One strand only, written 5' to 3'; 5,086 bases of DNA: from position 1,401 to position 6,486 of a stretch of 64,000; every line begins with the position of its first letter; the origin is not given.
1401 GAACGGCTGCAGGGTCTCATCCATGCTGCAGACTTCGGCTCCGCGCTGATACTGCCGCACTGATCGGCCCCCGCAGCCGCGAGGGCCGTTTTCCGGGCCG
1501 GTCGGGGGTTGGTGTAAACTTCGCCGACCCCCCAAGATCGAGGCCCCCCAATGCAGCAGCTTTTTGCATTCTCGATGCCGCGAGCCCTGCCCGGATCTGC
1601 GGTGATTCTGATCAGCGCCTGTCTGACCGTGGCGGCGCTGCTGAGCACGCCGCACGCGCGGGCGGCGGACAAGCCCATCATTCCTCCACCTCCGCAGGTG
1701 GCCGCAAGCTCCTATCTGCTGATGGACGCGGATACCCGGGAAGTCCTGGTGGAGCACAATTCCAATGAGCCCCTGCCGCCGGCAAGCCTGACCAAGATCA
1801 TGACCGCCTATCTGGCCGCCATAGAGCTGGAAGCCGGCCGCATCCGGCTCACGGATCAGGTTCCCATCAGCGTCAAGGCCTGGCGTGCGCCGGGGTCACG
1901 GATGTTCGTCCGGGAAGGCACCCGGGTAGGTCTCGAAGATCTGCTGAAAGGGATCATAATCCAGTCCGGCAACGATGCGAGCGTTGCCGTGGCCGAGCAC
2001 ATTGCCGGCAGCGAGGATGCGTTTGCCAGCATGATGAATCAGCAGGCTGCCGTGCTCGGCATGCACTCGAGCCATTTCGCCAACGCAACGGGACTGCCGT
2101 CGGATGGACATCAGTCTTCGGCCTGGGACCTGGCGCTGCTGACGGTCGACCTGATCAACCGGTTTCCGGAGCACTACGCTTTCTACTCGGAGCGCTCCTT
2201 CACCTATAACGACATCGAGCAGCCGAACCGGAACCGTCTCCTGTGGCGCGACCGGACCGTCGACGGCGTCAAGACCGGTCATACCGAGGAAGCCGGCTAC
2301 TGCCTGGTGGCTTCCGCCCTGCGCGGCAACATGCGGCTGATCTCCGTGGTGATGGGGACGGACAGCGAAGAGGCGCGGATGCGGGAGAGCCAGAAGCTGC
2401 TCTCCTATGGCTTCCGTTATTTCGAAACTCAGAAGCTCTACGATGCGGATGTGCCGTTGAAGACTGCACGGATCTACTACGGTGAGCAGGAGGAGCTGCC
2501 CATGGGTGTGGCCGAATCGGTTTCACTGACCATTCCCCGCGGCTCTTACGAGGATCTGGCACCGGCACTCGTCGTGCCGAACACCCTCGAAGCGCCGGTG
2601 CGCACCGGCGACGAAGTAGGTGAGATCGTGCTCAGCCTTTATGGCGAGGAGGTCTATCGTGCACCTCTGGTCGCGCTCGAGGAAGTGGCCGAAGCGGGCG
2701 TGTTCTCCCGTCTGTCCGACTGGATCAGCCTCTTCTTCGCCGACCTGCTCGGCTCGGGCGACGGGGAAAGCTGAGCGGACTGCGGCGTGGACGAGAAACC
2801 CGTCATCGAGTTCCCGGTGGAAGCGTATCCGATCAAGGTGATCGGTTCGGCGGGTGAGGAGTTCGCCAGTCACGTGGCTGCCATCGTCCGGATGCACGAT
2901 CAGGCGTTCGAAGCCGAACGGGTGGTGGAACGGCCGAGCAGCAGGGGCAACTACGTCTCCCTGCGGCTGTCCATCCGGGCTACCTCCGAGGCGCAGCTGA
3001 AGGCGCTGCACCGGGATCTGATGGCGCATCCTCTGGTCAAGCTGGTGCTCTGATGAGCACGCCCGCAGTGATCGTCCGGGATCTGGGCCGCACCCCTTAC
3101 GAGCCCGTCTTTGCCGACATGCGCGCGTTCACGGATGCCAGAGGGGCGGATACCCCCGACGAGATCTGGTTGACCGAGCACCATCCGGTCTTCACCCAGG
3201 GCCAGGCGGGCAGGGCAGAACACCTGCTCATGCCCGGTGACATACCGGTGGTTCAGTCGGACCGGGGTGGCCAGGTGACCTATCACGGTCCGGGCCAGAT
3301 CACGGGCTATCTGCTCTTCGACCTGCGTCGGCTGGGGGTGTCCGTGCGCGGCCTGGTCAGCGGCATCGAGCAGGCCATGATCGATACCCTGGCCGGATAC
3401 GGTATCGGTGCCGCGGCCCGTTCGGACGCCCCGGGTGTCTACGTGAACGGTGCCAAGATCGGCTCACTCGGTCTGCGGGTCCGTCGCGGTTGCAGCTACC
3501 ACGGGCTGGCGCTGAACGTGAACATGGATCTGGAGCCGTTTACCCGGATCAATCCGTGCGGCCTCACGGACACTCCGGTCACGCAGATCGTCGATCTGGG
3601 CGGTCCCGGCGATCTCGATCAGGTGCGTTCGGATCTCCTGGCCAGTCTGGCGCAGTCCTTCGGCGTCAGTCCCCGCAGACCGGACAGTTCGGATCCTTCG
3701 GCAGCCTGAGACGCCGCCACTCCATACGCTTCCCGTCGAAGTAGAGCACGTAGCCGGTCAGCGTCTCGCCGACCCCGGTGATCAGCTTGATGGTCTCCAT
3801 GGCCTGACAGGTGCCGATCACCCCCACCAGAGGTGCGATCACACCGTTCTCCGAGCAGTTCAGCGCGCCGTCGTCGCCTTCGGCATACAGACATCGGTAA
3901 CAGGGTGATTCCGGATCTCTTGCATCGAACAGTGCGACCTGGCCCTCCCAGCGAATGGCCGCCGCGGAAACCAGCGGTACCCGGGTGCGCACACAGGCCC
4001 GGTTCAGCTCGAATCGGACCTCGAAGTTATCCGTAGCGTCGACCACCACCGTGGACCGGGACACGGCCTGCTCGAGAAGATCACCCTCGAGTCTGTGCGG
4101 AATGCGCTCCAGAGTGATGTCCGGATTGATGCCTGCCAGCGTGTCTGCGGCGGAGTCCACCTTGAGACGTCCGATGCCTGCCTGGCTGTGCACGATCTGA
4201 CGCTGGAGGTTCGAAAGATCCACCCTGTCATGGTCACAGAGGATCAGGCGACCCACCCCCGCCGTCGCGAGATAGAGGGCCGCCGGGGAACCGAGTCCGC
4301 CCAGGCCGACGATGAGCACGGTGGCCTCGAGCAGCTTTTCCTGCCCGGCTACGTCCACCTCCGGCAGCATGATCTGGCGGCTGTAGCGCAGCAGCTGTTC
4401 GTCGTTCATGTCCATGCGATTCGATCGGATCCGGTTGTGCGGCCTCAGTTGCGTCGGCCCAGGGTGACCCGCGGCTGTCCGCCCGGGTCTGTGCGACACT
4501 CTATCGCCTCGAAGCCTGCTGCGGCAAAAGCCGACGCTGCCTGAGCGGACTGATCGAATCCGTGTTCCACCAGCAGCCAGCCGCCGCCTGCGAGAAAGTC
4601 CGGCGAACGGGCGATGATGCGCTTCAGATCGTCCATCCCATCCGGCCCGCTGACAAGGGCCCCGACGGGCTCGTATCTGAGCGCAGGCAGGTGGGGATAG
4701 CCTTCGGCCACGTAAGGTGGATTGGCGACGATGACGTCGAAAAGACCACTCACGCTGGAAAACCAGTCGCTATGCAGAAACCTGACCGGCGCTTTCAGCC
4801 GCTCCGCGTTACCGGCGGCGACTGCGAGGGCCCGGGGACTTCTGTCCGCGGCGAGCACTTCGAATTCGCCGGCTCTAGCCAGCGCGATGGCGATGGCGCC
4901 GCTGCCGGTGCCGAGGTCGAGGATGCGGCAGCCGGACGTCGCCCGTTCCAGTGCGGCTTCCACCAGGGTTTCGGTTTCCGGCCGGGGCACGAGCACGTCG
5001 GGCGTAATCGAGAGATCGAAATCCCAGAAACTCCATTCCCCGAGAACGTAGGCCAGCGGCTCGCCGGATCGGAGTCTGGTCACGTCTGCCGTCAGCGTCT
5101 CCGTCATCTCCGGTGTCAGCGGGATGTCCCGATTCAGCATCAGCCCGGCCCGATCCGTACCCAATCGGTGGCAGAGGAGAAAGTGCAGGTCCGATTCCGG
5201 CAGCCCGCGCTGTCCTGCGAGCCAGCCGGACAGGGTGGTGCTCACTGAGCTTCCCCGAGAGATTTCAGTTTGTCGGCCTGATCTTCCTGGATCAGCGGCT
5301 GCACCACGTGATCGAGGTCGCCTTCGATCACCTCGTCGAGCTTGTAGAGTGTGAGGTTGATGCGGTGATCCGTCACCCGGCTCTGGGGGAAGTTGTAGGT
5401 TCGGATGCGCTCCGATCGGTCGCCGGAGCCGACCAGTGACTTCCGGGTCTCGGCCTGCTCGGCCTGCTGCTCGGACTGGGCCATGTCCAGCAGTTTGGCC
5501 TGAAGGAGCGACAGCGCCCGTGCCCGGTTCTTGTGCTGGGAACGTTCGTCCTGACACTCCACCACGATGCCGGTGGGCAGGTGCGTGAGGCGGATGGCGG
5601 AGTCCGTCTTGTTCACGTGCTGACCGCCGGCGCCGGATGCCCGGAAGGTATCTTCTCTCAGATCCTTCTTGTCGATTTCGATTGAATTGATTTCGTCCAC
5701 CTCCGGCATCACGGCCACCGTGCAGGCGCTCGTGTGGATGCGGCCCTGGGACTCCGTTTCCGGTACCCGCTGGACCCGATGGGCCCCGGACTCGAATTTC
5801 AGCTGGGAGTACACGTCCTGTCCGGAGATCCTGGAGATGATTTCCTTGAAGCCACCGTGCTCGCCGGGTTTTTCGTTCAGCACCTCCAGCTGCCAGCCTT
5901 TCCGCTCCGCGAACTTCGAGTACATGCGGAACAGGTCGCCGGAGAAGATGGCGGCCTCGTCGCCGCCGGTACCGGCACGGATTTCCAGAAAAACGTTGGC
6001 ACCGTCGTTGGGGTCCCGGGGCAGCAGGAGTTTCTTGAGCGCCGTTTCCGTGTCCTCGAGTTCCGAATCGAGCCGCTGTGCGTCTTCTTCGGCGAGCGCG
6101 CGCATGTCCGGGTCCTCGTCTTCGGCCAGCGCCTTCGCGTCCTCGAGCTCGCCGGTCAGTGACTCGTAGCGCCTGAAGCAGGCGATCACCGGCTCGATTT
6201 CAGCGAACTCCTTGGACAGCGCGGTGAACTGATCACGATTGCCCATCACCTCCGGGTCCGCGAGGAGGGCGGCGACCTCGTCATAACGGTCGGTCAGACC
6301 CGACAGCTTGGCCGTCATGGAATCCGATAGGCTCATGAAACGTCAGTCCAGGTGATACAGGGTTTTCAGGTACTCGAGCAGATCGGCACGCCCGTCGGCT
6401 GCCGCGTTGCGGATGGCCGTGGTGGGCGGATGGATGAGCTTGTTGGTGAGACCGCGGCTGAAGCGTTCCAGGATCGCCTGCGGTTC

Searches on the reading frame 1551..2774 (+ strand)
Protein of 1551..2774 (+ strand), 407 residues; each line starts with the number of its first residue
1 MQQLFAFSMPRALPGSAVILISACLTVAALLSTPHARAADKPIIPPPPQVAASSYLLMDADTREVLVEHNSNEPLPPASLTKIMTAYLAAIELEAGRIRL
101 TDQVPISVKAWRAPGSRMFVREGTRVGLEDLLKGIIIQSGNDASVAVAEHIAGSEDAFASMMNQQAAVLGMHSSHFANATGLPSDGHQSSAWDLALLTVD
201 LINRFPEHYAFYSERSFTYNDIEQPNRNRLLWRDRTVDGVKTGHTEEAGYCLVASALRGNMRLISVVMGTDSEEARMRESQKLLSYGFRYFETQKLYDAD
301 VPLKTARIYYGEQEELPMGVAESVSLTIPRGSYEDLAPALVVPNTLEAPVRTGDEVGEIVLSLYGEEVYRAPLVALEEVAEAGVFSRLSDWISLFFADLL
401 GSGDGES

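Call 57: search_protein_families(library=pfam, proteins=[window:1551-2774:+], max_evalue=0.00001)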
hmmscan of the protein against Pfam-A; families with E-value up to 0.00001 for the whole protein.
window:1551-2774:+ (407 aa): 3 families
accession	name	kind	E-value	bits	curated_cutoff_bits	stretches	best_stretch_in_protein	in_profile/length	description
PF00768.25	Peptidase_S11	-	1e-79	267.8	27.6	1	46-271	6-238/239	D-alanyl-D-alanine carboxypeptidase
PF07943.18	PBP5_C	-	9.6e-19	67.8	21.2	1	291-381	1-91/91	Penicillin-binding protein 5, C-terminal domain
PF13354.11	Beta-lactamase2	-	6.4e-12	45.7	22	1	56-197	3-142/214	Beta-lactamase enzyme family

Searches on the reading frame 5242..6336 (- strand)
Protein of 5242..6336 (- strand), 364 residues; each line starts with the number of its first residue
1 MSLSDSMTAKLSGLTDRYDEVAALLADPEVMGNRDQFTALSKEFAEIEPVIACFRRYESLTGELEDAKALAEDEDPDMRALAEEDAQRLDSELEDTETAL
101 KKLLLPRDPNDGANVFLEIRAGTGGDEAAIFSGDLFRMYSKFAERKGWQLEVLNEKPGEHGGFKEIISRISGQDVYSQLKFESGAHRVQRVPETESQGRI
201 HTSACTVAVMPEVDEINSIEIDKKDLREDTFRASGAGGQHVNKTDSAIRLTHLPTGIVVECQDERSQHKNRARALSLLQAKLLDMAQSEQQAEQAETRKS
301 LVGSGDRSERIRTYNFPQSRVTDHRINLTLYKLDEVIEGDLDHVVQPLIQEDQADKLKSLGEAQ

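Call 57: search_protein_families(library=pfam, proteins=[window:5242-6336:-], max_evalue=0.00001)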
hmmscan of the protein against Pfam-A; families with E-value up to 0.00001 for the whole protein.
window:5242-6336:- (364 aa): 2 families
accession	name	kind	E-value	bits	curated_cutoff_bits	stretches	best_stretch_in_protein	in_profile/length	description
PF03462.23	PCRF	-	1.4e-74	250.5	24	1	15-207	2-194/194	PCRF domain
PF00472.26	RF-1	-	9.7e-46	154.9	35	1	215-325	2-116/116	RF-1 domain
